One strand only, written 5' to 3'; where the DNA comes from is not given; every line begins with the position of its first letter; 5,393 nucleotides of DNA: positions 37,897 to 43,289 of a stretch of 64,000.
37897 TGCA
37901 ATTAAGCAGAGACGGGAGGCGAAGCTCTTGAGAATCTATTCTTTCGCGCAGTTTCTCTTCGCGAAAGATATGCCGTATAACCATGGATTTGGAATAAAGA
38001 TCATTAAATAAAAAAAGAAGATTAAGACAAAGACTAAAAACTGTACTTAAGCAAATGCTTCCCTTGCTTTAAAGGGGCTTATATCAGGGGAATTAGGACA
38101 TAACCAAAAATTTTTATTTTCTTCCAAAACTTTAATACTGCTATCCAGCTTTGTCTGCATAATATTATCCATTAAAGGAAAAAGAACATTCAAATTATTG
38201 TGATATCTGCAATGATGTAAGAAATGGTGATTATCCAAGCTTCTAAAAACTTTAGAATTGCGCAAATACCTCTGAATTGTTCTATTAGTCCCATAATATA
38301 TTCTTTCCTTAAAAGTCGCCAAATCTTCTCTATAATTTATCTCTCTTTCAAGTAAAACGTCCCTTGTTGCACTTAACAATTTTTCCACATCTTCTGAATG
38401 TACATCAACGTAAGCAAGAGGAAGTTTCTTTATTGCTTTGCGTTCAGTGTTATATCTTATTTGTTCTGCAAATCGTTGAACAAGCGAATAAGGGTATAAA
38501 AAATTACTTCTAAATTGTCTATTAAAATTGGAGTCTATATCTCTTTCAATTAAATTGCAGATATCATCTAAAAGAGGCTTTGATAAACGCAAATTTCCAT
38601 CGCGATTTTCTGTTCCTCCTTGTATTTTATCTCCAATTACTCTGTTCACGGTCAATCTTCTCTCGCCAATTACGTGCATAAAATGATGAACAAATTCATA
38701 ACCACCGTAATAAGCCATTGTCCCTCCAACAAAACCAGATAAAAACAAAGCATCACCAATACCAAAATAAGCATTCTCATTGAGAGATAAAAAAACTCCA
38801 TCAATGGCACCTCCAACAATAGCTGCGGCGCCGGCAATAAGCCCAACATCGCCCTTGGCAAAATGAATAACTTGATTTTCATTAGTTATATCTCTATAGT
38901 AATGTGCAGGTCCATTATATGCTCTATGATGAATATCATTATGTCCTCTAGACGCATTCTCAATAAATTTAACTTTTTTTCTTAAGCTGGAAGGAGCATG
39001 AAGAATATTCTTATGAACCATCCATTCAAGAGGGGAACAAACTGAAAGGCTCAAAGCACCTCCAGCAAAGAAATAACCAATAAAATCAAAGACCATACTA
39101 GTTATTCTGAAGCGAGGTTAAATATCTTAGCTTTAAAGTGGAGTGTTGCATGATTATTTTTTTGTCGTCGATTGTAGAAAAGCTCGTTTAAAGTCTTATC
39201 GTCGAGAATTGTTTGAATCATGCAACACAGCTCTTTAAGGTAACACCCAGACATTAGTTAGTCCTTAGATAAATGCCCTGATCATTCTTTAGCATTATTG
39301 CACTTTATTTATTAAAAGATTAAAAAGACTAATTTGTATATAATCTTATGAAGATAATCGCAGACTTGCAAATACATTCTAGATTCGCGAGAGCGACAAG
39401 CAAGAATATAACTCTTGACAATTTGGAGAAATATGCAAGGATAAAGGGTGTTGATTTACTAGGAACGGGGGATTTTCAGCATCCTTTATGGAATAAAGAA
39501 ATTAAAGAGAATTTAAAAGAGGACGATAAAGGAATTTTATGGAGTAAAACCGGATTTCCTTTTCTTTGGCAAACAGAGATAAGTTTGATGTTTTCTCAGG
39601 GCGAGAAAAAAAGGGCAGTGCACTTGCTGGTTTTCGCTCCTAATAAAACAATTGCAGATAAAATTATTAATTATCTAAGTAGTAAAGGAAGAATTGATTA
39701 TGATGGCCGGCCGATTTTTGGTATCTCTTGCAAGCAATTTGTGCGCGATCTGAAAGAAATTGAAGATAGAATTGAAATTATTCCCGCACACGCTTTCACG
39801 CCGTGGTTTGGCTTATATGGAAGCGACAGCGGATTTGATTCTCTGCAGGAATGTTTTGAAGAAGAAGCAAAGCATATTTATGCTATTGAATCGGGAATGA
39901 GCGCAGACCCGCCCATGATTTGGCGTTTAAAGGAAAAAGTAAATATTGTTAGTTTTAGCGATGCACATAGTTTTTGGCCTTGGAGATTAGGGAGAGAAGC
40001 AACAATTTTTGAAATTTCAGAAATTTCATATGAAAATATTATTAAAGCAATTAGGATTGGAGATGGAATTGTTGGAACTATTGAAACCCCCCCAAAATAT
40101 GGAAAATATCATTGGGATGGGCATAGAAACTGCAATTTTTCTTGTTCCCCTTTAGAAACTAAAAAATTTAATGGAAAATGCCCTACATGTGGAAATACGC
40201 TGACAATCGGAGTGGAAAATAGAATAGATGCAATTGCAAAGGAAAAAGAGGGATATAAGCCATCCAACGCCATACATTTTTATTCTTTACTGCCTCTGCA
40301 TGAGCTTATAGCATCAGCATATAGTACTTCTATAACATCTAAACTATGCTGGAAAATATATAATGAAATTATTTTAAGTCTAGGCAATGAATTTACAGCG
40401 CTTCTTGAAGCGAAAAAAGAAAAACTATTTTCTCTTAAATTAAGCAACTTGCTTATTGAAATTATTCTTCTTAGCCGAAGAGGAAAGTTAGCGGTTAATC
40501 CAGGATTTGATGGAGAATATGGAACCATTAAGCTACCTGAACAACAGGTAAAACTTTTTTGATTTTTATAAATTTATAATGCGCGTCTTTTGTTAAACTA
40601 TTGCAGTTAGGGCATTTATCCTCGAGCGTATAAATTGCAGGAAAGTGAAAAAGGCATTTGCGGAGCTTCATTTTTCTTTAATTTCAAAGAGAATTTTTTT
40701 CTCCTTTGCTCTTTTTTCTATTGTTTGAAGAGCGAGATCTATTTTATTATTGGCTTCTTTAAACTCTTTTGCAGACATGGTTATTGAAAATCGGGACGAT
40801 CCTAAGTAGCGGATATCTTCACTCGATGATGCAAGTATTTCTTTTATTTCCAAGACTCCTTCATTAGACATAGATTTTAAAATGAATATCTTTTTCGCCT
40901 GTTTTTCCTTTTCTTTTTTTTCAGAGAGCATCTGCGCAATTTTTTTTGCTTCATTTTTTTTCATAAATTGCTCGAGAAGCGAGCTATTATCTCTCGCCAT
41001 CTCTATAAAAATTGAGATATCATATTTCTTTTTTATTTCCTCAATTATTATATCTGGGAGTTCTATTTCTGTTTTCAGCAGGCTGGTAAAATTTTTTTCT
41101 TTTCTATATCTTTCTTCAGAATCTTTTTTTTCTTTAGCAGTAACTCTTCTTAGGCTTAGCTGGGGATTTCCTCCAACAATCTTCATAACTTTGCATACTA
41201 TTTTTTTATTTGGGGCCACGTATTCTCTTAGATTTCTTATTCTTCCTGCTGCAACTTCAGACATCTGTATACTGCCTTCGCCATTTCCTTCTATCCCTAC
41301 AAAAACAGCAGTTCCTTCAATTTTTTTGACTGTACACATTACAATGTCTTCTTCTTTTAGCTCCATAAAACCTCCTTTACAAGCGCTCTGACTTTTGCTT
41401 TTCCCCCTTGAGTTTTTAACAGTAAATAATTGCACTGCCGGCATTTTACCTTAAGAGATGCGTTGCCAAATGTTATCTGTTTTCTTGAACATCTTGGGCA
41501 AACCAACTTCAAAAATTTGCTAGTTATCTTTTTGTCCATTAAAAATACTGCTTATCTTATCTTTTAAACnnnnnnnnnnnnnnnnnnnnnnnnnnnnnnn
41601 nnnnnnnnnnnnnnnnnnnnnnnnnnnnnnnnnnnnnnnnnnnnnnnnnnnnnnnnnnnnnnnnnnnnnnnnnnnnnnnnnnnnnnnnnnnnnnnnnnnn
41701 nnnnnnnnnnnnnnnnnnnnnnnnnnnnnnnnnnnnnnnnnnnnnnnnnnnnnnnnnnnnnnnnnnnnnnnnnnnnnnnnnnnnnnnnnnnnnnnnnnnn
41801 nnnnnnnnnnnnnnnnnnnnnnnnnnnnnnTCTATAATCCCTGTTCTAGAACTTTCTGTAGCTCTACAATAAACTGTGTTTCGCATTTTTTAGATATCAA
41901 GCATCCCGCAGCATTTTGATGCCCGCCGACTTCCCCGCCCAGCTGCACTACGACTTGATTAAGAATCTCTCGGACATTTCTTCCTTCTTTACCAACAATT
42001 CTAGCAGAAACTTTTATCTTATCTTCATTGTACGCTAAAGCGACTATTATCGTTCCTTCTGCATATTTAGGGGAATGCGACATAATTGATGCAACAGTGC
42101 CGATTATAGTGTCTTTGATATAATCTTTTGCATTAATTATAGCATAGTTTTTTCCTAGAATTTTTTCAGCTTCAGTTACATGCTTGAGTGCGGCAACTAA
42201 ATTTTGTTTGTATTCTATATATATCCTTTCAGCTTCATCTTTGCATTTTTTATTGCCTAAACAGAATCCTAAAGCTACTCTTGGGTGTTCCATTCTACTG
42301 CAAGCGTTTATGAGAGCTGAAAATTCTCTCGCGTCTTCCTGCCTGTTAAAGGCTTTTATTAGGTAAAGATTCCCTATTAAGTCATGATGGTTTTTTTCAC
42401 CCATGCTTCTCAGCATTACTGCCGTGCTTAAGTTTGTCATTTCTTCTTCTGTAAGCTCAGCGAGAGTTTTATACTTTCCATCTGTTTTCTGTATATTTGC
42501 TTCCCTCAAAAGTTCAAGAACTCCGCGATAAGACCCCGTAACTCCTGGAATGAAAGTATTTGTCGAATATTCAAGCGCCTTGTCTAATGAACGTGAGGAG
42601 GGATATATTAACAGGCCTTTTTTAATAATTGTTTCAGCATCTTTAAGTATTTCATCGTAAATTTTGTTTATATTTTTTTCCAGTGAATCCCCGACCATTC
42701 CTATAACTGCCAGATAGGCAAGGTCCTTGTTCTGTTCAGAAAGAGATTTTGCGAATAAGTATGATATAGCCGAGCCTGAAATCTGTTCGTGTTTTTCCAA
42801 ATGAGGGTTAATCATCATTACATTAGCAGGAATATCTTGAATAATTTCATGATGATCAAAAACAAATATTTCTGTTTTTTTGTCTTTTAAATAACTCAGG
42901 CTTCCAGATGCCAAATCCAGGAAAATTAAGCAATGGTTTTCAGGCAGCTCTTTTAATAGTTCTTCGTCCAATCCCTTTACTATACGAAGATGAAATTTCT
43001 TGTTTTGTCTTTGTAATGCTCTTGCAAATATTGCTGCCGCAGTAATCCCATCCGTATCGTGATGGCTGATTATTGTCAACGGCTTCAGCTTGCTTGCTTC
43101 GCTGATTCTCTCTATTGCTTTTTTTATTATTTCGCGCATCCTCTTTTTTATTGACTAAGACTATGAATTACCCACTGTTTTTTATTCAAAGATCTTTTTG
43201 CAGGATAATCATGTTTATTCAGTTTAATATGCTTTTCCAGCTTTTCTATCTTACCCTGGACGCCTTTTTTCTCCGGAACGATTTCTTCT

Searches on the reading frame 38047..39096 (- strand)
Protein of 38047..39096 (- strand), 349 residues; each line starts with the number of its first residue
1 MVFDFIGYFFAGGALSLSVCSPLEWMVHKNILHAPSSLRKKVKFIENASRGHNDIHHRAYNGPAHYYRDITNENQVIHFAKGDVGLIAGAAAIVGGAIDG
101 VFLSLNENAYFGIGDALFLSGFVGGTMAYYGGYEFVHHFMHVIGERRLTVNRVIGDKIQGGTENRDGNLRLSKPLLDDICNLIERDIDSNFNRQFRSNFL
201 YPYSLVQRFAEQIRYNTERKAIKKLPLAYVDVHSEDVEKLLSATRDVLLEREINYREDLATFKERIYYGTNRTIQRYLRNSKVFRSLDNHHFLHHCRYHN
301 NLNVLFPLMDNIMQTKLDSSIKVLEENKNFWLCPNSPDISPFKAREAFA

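Call 19: search_protein_families(library=pfam, proteins=[window:38047-39096:-], max_evalue=0.001)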
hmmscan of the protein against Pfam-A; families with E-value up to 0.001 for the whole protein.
window:38047-39096:- (349 aa): 0 families

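Call 79: search_protein_families(library=pfam, proteins=[window:38047-39096:-], max_evalue=1)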
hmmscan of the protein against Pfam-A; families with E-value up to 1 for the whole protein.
window:38047-39096:- (349 aa): 3 families
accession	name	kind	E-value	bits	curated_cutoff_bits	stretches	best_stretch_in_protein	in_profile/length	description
PF11815.13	DUF3336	-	0.091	12.9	25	1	197-281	45-111/138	Domain of unknown function (DUF3336)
PF04116.19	FA_hydroxylase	-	0.098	13.5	31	1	279-315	95-132/132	Fatty acid hydroxylase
PF13134.11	DUF3948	-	0.43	10.8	25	1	72-90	2-21/35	Protein of unknown function (DUF3948)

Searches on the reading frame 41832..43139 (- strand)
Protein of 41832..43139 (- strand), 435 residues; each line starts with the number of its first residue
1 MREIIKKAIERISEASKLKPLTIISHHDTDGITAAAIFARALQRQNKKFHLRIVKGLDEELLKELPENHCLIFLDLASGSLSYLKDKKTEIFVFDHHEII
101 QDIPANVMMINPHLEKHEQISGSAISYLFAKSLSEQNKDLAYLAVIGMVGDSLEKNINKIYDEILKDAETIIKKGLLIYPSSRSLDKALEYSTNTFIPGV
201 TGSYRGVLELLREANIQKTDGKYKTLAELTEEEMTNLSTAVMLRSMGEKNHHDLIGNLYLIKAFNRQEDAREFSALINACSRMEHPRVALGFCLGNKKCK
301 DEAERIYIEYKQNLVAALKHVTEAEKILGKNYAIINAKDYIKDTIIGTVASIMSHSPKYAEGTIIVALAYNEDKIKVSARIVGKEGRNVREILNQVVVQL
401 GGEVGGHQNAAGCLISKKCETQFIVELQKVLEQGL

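Call 55: search_protein_families(library=pfam, proteins=[window:41832-43139:-], max_evalue=0.0001)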
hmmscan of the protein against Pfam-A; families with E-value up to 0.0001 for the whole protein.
window:41832-43139:- (435 aa): 3 families
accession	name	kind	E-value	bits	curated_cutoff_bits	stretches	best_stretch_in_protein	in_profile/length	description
PF21763.2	DHH_CID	-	1.8e-12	47.9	27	1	182-255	6-80/84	DHH-CID domain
PF02272.25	DHHA1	-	3.8e-11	43.8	25.9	1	334-431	6-100/102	DHHA1 domain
PF01368.27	DHH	-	4.5e-11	43.5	28.1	1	22-147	3-124/125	DHH family, N-terminal domain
